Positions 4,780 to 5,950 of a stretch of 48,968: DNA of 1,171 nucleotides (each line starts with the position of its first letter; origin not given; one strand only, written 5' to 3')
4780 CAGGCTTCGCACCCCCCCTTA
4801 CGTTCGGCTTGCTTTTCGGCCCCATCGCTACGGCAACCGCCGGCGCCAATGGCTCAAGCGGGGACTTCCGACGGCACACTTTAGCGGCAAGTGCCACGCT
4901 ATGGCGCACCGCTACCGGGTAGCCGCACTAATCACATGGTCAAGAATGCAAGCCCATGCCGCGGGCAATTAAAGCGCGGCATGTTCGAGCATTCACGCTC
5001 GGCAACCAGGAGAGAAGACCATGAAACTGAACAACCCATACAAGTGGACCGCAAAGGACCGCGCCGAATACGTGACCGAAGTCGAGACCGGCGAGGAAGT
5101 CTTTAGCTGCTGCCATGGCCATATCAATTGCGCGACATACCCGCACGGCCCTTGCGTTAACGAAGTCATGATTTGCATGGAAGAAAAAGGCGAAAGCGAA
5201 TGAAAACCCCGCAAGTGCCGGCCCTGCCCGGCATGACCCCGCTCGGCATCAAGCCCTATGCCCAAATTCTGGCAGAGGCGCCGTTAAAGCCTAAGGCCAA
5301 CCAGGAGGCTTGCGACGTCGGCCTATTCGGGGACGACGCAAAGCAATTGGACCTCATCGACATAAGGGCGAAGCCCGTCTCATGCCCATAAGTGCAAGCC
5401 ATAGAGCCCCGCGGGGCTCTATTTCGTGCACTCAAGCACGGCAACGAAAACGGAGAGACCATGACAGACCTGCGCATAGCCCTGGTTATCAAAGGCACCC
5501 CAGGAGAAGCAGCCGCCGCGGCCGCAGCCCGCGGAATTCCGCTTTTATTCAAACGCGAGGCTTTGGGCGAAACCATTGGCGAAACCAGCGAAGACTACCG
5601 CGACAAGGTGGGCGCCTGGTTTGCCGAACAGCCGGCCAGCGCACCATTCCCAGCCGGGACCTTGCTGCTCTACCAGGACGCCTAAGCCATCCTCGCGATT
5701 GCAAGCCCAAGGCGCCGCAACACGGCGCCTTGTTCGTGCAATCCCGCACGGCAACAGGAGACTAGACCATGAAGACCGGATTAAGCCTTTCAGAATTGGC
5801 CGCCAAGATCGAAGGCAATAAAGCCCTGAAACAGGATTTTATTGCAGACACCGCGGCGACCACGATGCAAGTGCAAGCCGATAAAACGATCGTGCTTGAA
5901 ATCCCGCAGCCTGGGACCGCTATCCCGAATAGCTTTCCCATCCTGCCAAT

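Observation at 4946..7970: Six-copy two-hairpin cassette preceding every independent cistron of the early operon, with compensatory changes and mutually exclusive helices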

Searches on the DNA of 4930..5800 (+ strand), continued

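Call 83: search_with_rna_model(model_id=R2, sources=[L001, L002, L003, L004, L005, L006, L007, L008, L009, L010, L011, L012, L013, L014, L015, L016, L017, L018, L019, L020, L021, L022, L023, L024, L025, L026, L027, L028, L029, L030, L031, L032, L033, L034, L035, L036, L037, L038, L039, L040, L041, L042, L043, L044, L045, L046, L047, L048, L049, L050, L051, L052, L053, L054, L055, L056, L057, L058, L059, L060, L061, L062, L063, L064, L065, L066, L067, L068, L069, L070, L071, L072, L073, L074, L075, L076, L077, L078, L079, L080, L081, L082, L083, L084, L085, L086, L087, L088, L089, L090, L091, L092, L093, L094, L095, L096, L097, L098, L099, L100], max_evalue=0.001)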
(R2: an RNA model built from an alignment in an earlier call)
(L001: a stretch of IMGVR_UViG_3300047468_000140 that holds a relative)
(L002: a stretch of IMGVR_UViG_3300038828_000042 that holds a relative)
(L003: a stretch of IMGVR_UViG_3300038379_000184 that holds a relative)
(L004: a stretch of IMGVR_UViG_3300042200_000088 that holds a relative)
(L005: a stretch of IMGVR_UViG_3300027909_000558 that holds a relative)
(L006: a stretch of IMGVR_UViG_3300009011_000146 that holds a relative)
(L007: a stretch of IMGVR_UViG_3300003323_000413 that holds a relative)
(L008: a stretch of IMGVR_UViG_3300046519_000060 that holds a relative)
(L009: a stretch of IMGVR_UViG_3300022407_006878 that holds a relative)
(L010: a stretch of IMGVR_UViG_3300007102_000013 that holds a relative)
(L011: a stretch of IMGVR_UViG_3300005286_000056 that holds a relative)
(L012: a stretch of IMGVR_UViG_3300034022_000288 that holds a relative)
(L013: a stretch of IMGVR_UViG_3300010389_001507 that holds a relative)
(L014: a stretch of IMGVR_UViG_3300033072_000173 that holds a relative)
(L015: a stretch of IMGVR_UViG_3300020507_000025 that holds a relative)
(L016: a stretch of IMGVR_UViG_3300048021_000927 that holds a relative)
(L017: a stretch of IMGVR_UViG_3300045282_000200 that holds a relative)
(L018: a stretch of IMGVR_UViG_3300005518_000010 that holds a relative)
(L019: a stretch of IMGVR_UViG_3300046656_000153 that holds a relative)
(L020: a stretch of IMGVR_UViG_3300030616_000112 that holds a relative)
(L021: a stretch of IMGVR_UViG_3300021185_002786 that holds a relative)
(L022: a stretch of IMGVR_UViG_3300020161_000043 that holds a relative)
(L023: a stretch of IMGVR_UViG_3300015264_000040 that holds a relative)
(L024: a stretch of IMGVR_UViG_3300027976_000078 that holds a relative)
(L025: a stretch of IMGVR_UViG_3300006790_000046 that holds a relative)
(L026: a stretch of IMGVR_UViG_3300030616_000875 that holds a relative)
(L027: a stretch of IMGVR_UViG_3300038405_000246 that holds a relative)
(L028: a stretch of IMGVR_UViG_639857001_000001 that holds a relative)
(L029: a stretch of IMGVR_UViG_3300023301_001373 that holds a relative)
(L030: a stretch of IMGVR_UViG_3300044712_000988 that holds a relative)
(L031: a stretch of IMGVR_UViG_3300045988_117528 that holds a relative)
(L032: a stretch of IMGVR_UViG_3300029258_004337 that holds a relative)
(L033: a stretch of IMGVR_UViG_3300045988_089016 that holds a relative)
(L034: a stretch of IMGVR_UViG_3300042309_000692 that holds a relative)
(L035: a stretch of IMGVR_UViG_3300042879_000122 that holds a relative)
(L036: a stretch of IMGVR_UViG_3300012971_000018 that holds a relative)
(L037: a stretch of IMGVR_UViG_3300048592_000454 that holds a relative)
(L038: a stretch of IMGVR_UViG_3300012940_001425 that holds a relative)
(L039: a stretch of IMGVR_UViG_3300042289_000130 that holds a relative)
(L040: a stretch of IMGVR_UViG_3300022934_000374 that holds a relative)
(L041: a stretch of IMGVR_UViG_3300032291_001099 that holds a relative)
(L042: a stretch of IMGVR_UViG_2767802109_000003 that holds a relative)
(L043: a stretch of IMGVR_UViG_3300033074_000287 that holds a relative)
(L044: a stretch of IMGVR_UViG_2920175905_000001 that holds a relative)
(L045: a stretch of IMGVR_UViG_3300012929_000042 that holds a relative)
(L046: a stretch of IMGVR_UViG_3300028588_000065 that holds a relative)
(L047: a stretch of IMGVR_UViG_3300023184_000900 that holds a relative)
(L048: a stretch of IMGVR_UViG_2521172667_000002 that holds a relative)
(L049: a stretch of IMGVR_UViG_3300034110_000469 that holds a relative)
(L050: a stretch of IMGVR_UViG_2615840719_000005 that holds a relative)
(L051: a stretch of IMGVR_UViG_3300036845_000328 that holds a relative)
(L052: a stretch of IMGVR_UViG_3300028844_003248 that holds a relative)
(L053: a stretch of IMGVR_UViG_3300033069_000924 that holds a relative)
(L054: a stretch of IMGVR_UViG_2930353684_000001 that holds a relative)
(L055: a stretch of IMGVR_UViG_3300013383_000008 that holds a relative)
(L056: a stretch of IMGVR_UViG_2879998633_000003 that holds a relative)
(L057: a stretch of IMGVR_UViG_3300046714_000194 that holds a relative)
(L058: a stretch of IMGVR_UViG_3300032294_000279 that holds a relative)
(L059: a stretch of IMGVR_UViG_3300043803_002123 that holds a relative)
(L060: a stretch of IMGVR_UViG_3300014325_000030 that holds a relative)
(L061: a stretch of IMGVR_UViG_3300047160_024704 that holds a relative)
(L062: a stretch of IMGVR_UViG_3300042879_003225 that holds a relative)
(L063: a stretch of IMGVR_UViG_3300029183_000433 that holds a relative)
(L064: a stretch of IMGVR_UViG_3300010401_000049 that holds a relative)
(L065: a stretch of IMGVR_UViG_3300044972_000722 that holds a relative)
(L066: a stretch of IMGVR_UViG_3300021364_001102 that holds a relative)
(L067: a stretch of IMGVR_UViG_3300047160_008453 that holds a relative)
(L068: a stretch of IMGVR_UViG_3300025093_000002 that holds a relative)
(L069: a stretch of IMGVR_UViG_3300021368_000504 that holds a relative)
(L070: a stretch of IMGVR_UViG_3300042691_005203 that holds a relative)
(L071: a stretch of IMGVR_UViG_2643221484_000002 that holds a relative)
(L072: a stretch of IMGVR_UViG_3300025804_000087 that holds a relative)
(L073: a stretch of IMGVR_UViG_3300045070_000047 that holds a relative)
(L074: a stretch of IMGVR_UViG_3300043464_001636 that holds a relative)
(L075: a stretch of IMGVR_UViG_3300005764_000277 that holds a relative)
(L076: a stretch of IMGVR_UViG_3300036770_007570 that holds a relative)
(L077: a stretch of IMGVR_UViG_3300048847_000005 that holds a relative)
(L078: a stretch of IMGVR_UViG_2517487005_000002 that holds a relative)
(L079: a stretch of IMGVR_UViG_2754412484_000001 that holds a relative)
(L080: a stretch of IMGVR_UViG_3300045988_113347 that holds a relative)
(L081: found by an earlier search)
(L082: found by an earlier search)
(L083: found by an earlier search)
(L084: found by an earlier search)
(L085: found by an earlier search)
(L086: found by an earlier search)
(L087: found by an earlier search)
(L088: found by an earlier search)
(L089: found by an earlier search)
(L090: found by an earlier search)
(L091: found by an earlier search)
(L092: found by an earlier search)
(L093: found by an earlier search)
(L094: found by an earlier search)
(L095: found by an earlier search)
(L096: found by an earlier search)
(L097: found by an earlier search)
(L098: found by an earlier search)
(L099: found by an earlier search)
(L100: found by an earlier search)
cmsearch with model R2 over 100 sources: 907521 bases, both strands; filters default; matches with E-value up to 0.001: 0.
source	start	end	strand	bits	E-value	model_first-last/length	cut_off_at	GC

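Call 89: search_with_rna_model(model_id=R2, sources=[L265, L266], max_evalue=1, filters=off)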
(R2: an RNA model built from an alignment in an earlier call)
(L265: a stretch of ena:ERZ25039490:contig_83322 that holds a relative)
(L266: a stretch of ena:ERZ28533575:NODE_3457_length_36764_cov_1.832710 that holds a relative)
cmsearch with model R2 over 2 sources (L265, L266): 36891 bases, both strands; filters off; matches with E-value up to 1: 6.
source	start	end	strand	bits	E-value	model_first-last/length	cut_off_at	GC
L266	14220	14281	-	15.9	0.0077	1-81/81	no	0.69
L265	901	962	-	15.3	0.012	1-81/81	no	0.6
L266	15454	15505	-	12.7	0.063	1-81/81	no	0.58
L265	12686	12756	+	11.1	0.19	1-81/81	no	0.54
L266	20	53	-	10.4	0.29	1-81/81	no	0.47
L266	10251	10304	+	9.8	0.44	1-81/81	no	0.69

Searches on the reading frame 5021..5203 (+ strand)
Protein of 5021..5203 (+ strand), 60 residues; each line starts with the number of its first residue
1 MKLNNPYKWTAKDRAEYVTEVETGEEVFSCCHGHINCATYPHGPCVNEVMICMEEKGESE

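Call 14: search_protein_families(library=pfam, proteins=[window:5021-5203:+], max_evalue=0.01)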
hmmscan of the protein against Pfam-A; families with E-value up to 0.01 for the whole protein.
window:5021-5203:+ (60 aa): 0 families

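Call 59: search_protein_families(library=phrogs, proteins=[window:5021-5203:+], max_evalue=0.01)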
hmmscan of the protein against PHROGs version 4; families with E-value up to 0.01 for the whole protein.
window:5021-5203:+ (60 aa): 0 families
